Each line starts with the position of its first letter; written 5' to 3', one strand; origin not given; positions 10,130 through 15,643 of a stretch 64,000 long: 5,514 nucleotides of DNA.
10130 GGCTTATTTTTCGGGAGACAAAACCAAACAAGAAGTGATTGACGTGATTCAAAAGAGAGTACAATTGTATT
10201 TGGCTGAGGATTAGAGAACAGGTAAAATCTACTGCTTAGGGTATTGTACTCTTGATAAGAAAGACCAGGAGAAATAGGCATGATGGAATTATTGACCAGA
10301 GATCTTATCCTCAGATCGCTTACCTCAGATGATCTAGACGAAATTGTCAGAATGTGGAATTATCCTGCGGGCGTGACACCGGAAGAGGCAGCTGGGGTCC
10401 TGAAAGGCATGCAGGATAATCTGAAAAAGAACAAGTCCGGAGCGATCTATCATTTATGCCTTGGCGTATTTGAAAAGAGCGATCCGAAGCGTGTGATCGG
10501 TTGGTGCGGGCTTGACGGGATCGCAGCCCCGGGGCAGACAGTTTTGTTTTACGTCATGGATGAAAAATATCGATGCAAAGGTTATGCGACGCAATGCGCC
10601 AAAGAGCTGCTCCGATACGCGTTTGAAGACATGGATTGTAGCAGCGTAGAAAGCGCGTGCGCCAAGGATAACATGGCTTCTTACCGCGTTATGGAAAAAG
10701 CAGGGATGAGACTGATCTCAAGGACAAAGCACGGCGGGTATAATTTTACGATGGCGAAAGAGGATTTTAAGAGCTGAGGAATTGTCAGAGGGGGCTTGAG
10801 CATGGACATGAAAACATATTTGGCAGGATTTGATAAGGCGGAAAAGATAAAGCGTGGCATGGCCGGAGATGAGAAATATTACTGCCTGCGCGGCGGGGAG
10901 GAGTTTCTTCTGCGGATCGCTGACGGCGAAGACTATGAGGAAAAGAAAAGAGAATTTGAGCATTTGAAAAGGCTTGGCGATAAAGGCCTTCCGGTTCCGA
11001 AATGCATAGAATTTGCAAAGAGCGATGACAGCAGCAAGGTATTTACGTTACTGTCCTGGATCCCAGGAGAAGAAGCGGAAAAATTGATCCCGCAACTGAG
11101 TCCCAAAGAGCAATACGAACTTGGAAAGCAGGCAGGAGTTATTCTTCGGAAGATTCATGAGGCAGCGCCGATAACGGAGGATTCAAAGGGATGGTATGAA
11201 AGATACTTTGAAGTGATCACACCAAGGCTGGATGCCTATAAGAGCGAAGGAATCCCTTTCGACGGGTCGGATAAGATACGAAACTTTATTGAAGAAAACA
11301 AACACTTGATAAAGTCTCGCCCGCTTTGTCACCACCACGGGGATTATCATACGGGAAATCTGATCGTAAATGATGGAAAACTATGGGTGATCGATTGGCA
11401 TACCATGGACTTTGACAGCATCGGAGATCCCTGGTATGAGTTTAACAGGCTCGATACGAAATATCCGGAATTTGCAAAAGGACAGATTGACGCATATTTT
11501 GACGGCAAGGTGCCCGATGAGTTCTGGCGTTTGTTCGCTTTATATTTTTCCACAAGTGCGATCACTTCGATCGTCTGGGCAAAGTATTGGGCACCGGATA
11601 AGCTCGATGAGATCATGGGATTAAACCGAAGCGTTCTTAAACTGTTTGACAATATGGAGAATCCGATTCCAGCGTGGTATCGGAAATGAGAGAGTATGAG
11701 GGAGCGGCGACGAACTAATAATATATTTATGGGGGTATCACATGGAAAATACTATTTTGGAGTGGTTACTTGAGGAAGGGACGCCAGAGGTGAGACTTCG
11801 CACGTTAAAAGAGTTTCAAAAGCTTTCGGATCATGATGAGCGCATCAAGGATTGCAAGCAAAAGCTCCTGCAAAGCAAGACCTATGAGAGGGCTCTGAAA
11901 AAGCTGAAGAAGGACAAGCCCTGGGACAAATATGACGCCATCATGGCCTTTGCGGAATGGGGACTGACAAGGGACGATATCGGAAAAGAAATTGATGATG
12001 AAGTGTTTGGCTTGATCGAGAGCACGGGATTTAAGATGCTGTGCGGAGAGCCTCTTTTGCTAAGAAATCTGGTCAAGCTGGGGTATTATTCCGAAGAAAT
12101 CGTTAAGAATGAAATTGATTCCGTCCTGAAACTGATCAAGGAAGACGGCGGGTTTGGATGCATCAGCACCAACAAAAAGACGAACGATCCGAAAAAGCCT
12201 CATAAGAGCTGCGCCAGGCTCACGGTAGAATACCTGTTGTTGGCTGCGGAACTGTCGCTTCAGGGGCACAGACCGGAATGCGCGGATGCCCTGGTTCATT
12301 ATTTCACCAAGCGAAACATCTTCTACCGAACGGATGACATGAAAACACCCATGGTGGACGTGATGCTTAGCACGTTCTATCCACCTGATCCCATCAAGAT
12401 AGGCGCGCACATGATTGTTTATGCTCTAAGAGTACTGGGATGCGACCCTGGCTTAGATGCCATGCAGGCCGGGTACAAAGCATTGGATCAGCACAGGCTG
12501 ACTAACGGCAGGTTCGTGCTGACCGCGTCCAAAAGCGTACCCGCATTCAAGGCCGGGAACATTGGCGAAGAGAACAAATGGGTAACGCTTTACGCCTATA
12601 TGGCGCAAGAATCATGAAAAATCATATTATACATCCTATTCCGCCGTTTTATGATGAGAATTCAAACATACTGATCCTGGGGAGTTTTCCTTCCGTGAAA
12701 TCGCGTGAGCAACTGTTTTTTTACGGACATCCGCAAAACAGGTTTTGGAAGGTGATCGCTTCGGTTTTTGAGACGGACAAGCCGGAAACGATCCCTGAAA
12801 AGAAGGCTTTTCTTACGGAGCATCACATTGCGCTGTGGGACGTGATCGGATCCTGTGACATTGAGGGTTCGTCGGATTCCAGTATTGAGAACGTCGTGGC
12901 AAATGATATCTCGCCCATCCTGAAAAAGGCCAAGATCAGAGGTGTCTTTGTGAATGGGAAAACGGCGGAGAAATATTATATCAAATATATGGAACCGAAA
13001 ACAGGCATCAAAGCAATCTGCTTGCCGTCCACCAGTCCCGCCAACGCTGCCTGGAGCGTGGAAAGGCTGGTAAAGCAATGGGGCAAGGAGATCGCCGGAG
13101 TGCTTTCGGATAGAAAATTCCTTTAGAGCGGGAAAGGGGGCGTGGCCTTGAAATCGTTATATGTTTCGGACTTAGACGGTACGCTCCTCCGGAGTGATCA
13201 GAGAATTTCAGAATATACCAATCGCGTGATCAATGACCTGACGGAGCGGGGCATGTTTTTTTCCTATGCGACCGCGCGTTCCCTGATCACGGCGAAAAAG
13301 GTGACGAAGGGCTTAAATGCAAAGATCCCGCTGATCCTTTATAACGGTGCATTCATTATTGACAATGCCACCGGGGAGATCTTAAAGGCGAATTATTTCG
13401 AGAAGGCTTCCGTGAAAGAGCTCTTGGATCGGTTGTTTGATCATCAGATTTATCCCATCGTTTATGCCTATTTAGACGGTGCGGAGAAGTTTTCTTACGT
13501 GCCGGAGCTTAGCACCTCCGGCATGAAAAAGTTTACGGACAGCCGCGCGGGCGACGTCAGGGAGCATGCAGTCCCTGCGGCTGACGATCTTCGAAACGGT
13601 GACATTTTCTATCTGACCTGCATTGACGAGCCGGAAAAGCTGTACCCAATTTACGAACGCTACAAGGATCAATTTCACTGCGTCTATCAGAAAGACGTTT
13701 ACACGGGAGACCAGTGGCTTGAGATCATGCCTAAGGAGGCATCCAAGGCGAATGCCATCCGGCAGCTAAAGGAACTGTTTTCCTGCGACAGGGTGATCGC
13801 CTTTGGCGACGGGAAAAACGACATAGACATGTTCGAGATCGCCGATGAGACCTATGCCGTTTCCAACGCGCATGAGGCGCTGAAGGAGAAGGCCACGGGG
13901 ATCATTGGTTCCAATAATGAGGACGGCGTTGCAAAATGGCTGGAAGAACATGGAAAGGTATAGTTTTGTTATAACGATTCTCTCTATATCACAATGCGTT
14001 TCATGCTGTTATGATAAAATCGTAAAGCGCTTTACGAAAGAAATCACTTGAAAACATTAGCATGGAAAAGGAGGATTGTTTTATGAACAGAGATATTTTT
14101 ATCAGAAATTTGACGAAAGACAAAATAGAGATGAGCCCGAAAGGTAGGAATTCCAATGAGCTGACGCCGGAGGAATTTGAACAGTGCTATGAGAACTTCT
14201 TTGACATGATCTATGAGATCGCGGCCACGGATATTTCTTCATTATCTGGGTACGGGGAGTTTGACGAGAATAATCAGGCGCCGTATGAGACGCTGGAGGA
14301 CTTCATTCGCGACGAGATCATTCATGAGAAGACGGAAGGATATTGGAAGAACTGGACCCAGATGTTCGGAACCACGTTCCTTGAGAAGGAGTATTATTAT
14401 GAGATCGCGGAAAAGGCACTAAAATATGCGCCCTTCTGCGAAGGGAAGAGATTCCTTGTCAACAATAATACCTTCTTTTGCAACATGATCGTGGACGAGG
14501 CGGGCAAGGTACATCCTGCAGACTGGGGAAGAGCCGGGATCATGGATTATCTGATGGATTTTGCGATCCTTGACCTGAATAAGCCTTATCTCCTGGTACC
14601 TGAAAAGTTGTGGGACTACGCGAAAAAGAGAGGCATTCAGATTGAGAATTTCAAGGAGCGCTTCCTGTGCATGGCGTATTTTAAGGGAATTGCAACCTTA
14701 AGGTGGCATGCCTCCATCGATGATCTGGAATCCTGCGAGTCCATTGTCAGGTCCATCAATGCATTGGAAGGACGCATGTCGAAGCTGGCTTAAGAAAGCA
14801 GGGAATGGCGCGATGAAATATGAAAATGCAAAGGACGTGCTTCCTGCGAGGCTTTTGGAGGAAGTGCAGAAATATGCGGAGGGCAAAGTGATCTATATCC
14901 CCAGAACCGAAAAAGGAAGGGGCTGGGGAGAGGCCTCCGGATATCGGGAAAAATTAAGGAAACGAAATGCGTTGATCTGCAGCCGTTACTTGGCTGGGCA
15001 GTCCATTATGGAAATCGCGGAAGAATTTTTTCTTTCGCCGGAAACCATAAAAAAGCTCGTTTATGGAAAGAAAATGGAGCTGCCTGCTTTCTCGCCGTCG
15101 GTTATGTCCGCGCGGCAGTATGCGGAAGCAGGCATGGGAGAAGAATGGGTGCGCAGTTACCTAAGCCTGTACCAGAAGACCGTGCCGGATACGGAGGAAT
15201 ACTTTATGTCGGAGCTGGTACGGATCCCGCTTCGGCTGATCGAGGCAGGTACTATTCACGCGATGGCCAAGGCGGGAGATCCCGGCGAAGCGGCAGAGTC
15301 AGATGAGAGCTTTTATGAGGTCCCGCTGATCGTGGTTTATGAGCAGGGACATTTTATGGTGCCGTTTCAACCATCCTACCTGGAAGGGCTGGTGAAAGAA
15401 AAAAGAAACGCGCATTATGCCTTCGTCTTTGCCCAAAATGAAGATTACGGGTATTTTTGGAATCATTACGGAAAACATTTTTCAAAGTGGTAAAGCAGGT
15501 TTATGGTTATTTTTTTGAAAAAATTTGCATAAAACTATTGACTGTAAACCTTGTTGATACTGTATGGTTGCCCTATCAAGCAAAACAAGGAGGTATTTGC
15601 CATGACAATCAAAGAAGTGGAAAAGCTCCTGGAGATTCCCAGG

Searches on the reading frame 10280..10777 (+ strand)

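Call 62: search_protein_families(library=pfam, proteins=[window:10280-10777:+], max_evalue=0.00001)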
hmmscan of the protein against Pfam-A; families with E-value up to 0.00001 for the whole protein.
window:10280-10777:+ (165 aa): 2 families
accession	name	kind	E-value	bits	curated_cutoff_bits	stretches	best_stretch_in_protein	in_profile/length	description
PF13302.13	Acetyltransf_3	-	1.8e-21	77.7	25.4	1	9-144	2-138/138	Acetyltransferase (GNAT) domain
PF00583.31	Acetyltransf_1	-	7.1e-10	39.6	20.7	1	66-143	39-116/116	Acetyltransferase (GNAT) family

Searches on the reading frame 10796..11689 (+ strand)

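Call 62: search_protein_families(library=pfam, proteins=[window:10796-11689:+], max_evalue=0.00001)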
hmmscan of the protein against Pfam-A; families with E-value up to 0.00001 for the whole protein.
window:10796-11689:+ (297 aa): 1 family
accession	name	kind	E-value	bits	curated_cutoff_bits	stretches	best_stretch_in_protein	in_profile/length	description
PF01636.29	APH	-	4.8e-29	102.2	23.2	1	24-234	10-229/239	Phosphotransferase enzyme family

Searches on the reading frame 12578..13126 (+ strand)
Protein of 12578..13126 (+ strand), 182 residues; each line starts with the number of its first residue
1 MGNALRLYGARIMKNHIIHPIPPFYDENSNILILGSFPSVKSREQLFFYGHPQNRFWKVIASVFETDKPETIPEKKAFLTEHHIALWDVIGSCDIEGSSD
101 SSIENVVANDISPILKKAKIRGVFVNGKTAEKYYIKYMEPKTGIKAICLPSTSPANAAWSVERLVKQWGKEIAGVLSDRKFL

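Call 78: search_protein_families(library=pfam, proteins=[window:12578-13126:+], max_evalue=0.01)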
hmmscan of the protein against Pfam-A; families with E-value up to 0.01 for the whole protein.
window:12578-13126:+ (182 aa): 1 family
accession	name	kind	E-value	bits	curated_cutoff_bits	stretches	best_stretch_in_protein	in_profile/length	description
PF03167.25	UDG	-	1.9e-12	47.9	24.3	1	22-162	1-128/141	Uracil DNA glycosylase superfamily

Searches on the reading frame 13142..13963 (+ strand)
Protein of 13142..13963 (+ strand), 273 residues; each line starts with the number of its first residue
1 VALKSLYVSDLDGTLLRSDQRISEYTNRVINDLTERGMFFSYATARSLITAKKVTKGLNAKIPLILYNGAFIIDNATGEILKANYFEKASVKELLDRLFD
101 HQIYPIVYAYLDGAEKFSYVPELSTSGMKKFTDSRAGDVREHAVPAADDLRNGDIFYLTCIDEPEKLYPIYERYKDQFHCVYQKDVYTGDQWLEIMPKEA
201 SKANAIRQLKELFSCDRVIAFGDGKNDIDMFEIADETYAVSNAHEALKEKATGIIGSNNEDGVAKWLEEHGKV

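Call 62: search_protein_families(library=pfam, proteins=[window:13142-13963:+], max_evalue=0.00001)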
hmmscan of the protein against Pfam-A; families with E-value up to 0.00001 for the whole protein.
window:13142-13963:+ (273 aa): 3 families
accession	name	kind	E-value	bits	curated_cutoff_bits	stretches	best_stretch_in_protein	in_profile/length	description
PF08282.18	Hydrolase_3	-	6e-56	190.4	20.9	1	8-267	2-255/255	haloacid dehalogenase-like hydrolase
PF05116.19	S6PP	-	2.6e-14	53.8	20.3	1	184-249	148-215/247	Sucrose-6F-phosphate phosphohydrolase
PF00702.32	Hydrolase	-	2.1e-06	28.7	26.4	1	7-234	4-190/191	haloacid dehalogenase-like hydrolase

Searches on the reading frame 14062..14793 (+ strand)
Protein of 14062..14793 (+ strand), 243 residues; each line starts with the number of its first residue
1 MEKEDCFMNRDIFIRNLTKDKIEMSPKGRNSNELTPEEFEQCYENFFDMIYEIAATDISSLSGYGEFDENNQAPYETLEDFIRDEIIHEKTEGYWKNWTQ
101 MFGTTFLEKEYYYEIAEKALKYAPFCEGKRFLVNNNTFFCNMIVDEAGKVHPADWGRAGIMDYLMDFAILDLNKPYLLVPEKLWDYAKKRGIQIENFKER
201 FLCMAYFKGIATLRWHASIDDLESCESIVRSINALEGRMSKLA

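Call 63: search_protein_families(library=pfam, proteins=[window:14062-14793:+], max_evalue=0.00001)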
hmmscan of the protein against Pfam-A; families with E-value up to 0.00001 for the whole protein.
window:14062-14793:+ (243 aa): 0 families

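Call 79: search_protein_families(library=pfam, proteins=[window:14062-14793:+], max_evalue=0.1)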
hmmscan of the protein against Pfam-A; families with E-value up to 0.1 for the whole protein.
window:14062-14793:+ (243 aa): 1 family
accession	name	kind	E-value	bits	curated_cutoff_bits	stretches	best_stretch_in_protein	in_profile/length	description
PF04333.18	MlaA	-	0.09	12.8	25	0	8-55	8-55/195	MlaA lipoprotein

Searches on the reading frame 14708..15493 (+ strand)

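Call 63: search_protein_families(library=pfam, proteins=[window:14708-15493:+], max_evalue=0.00001)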
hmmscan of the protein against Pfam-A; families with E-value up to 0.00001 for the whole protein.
window:14708-15493:+ (261 aa): 0 families

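Call 79: search_protein_families(library=pfam, proteins=[window:14708-15493:+], max_evalue=0.1)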
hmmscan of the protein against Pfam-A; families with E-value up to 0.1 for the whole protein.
window:14708-15493:+ (261 aa): 3 families
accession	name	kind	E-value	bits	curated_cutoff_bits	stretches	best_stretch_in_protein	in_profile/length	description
PF02796.21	HTH_7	-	0.00072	20.1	23.8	1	84-116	7-40/45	Helix-turn-helix domain of resolvase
PF13518.12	HTH_28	-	0.02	15.4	25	1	93-117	8-32/52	Helix-turn-helix domain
PF00196.25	GerE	-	0.02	15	23.5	1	83-115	3-35/57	Bacterial regulatory proteins, luxR family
